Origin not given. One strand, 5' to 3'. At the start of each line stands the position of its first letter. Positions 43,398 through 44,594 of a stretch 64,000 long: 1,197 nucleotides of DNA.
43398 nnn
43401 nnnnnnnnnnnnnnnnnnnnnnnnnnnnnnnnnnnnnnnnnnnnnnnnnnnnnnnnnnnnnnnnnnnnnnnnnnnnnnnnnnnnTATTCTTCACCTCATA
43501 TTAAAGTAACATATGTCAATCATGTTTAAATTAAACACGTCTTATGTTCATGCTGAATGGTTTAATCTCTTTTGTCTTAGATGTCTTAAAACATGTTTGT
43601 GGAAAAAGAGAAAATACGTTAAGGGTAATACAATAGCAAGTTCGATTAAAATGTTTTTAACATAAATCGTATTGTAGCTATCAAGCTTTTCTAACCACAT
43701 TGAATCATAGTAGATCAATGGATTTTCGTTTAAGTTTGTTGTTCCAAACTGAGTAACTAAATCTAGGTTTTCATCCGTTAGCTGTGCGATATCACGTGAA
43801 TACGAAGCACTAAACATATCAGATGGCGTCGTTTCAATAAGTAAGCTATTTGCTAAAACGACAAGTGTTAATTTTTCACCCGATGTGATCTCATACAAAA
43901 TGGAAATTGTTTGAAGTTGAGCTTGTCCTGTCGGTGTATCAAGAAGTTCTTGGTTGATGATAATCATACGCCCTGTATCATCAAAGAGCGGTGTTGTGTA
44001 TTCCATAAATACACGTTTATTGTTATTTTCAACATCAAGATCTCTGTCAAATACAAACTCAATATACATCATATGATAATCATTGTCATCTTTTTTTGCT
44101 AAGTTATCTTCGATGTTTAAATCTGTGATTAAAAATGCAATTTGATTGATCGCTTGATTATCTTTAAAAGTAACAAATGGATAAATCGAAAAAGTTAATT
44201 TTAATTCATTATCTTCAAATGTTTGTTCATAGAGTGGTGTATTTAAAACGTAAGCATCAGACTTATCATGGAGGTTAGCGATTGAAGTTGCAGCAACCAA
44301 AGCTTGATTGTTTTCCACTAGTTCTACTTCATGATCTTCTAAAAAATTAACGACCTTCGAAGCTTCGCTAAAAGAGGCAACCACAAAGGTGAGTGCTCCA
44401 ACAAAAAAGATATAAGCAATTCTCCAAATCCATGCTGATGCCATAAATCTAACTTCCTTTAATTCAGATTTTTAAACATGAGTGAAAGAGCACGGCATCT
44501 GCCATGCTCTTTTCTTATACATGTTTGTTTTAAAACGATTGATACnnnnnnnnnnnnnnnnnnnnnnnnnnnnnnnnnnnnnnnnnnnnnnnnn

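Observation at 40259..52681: Complete surface-to-cytoplasm nucleic-acid foraging locus: capture scaffold, nuclease, ABC importer, oligonucleases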

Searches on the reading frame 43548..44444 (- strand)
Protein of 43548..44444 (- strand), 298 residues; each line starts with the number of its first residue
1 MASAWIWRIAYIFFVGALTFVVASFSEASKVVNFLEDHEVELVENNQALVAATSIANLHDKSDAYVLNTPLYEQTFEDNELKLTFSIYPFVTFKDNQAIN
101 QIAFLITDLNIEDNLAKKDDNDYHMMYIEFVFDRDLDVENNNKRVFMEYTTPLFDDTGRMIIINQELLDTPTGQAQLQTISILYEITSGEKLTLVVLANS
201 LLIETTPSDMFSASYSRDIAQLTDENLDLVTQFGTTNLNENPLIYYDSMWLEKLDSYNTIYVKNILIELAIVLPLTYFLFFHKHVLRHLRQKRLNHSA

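Call 4: search_protein_families(library=pfam, proteins=[window:43548-44444:-], max_evalue=0.01)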
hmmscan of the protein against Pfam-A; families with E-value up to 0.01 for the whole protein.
window:43548-44444:- (298 aa): 0 families

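Call 5: search_protein_families(library=ncbifam, proteins=[window:43548-44444:-], max_evalue=0.01)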
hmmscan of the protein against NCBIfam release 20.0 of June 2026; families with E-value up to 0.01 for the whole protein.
window:43548-44444:- (298 aa): 0 families

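Call 24: find_homologous_proteins(query=window:43548-44444:-, max_evalue=0.001)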
Query window:43548-44444:- (298 aa): 11 proteins with E <= 0.001 among 1003 candidates.
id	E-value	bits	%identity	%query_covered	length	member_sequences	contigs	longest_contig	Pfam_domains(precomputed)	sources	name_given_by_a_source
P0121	3.2e-175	599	91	100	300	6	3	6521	-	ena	-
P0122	5.2e-133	461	71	98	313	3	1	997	-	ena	-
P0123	2.1e-132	459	71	100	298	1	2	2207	-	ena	-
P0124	8.1e-118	411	64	100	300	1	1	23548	-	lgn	-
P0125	1.4e-117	410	64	100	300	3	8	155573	-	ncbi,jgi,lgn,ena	jgi:hypothetical protein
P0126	3.2e-94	334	54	100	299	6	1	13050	-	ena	-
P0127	3.9e-86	307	51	99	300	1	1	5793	-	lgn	-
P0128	2.1e-85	305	49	99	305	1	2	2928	-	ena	-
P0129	4.1e-84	301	48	93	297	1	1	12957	-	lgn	-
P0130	1.1e-59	220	64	54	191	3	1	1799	-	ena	-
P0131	7.5e-38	149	33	97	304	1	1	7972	-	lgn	-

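Call 36: predict_structure(alignment_id=A1)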
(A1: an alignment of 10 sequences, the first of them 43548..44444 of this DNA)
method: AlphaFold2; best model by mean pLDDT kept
length: 298 residues; sequences in the alignment: 10
mean_pLDDT: 82.2   pTM: 0.75
mean pLDDT of the five models: 82.2, 81.8, 81.4, 80.1, 78.7
residues with pLDDT >= 90: 104; 70-90: 136; 50-70: 55; < 50: 3
segments of 3 or more residues with pLDDT < 50: none
pLDDT, mean of each block of 10 residues (from residue 1): 63 69 65 86 93 88 93 92 95 87 94 89 91 63 77 87 83 81 94 93 83 90 86 81 92 80 67 68 72 63
secondary structure, 60 per line:
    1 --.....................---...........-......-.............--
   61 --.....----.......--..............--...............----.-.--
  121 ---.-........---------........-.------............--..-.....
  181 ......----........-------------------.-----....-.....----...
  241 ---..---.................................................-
elements in order: H3-23 H27-37 H39-44 H46-58 E63-67 E72-78 E81-94 E97-111 E126-133 E143-150 E159-164 H165-168 E176-186 E191-198 H224-227 H229-233 H249-297

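Call 37: search_protein_representatives(alignment_id=A1)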
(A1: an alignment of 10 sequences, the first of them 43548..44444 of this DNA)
Query: 10 sequences, 300 profile positions. Proteins with E-value up to 0.001 (for the whole library): 103; up to 1e-10: 70; up to 1e-30: 43. The best 103 are listed.
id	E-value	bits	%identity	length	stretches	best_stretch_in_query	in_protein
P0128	1.8e-141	487.2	-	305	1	1-299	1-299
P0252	4.2e-107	374.3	-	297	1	1-295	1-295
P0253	3.5e-91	322.1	-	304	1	1-299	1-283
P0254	1.3e-90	320.2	-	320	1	3-298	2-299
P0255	3.8e-87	308.8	-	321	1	4-296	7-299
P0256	7.3e-87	307.9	-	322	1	1-298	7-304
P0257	1.3e-84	300.6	-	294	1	22-298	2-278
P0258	5.3e-82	291.9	-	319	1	4-294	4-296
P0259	7.0e-79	281.7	-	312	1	3-297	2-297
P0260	7.8e-78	278.2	-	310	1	1-298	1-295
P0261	3.9e-76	272.7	-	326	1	4-298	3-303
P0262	7.6e-76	271.7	-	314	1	1-298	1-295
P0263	3.3e-73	263.1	-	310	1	1-297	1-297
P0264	3.7e-70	253.1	-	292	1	5-297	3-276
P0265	3.2e-68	246.7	-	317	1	1-298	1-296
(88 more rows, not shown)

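Call 40: fold_search(model_id=the predicted structure, library=pdb)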
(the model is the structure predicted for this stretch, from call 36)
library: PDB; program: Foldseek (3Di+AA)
matches with E <= 10: 498; with E <= 0.001: 0
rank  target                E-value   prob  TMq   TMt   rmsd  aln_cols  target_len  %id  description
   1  1uov                  1.3e-01  0.15  0.17  0.27  15.3       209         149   10  Calcium binding domain C2B (released 2004-09-09)
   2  7zpq_CA               1.5e-01  0.12  0.16  0.04  17.3       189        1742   11  Structure of the RQT-bound 80S ribosome from S. cerevisiae (C1) (released 2023-02-22)
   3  2vrs_C                1.6e-01  0.21  0.17  0.23  15.8       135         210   11  Structure of avian reovirus sigmaC117-326, C2 crystal form (released 2009-01-13)
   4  6rhw_G                2.2e-01  0.09  0.17  0.18  19.8       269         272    8  Crystal structure of human CD11b I-domain (CD11b-I) in complex with Staphylococcus aureus octameric bi-component leuko (released 2019-12-18)
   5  5vhv_A                2.3e-01  0.30  0.17  0.14   6.6        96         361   10  Pseudomonas fluorescens alkylpurine DNA glycosylase AlkC bound to DNA containing an oxocarbenium-intermediate analog (released 2017-10-25)
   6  4tw1_M                2.3e-01  0.08  0.16  0.16  25.8       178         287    8  Crystal structure of the octameric pore complex of the Staphylococcus aureus Bi-component Toxin LukGH (released 2014-11-12)
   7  7oyj_A                2.6e-01  0.13  0.15  0.20   8.1       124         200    8  Crystal structure of hTEAD2 in complex with fragment at the interface 2 (released 2022-05-25)
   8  8hpa_A                2.6e-01  0.02  0.07  0.03  29.4       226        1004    9  Monkeypox virus DNA replication holoenzyme F8, A22 and E4 complex in a DNA binding form (released 2024-01-31)
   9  4p1y_E                2.8e-01  0.08  0.15  0.17  19.4       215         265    8  Crystal structure of staphylococcal gamma-hemolysin prepore (released 2014-10-01)
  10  4p1y_A                2.8e-01  0.08  0.15  0.17  19.4       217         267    8  Crystal structure of staphylococcal gamma-hemolysin prepore (released 2014-10-01)
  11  5k59_D                2.8e-01  0.08  0.16  0.17  19.5       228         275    8  Crystal structure of LukGH from Staphylococcus aureus in complex with a neutralising antibody (released 2016-08-10)
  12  7t87_B                2.8e-01  0.08  0.15  0.15  16.2       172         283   10  CRYSTAL STRUCTURE OF LEUKOCIDIN AB/CENTYRIN S17/FAB 214F COMPLEX (released 2023-01-11)
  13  4tw1_C                3.1e-01  0.07  0.15  0.15  15.6       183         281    9  Crystal structure of the octameric pore complex of the Staphylococcus aureus Bi-component Toxin LukGH (released 2014-11-12)
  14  2bsf                  3.3e-01  0.13  0.17  0.25  15.9       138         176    9  Structure of the C-terminal receptor-binding domain of avian reovirus fibre sigmaC, Zn crystal form. (released 2005-11-03)
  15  5emw_C                3.3e-01  0.12  0.16  0.20   8.0       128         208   12  Crystal structure of the palmitoylated human TEAD3 transcription factor (released 2015-12-23)
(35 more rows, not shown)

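Call 79: search_protein_families(library=pfam, proteins=[window:43548-44444:-], max_evalue=5)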
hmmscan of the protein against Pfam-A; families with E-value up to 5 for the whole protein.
window:43548-44444:- (298 aa): 1 family
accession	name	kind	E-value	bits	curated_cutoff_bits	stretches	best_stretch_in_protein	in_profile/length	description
PF24676.1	DUF7656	-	0.43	11.6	27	0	108-150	14-57/101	Domain of unknown function (DUF7656)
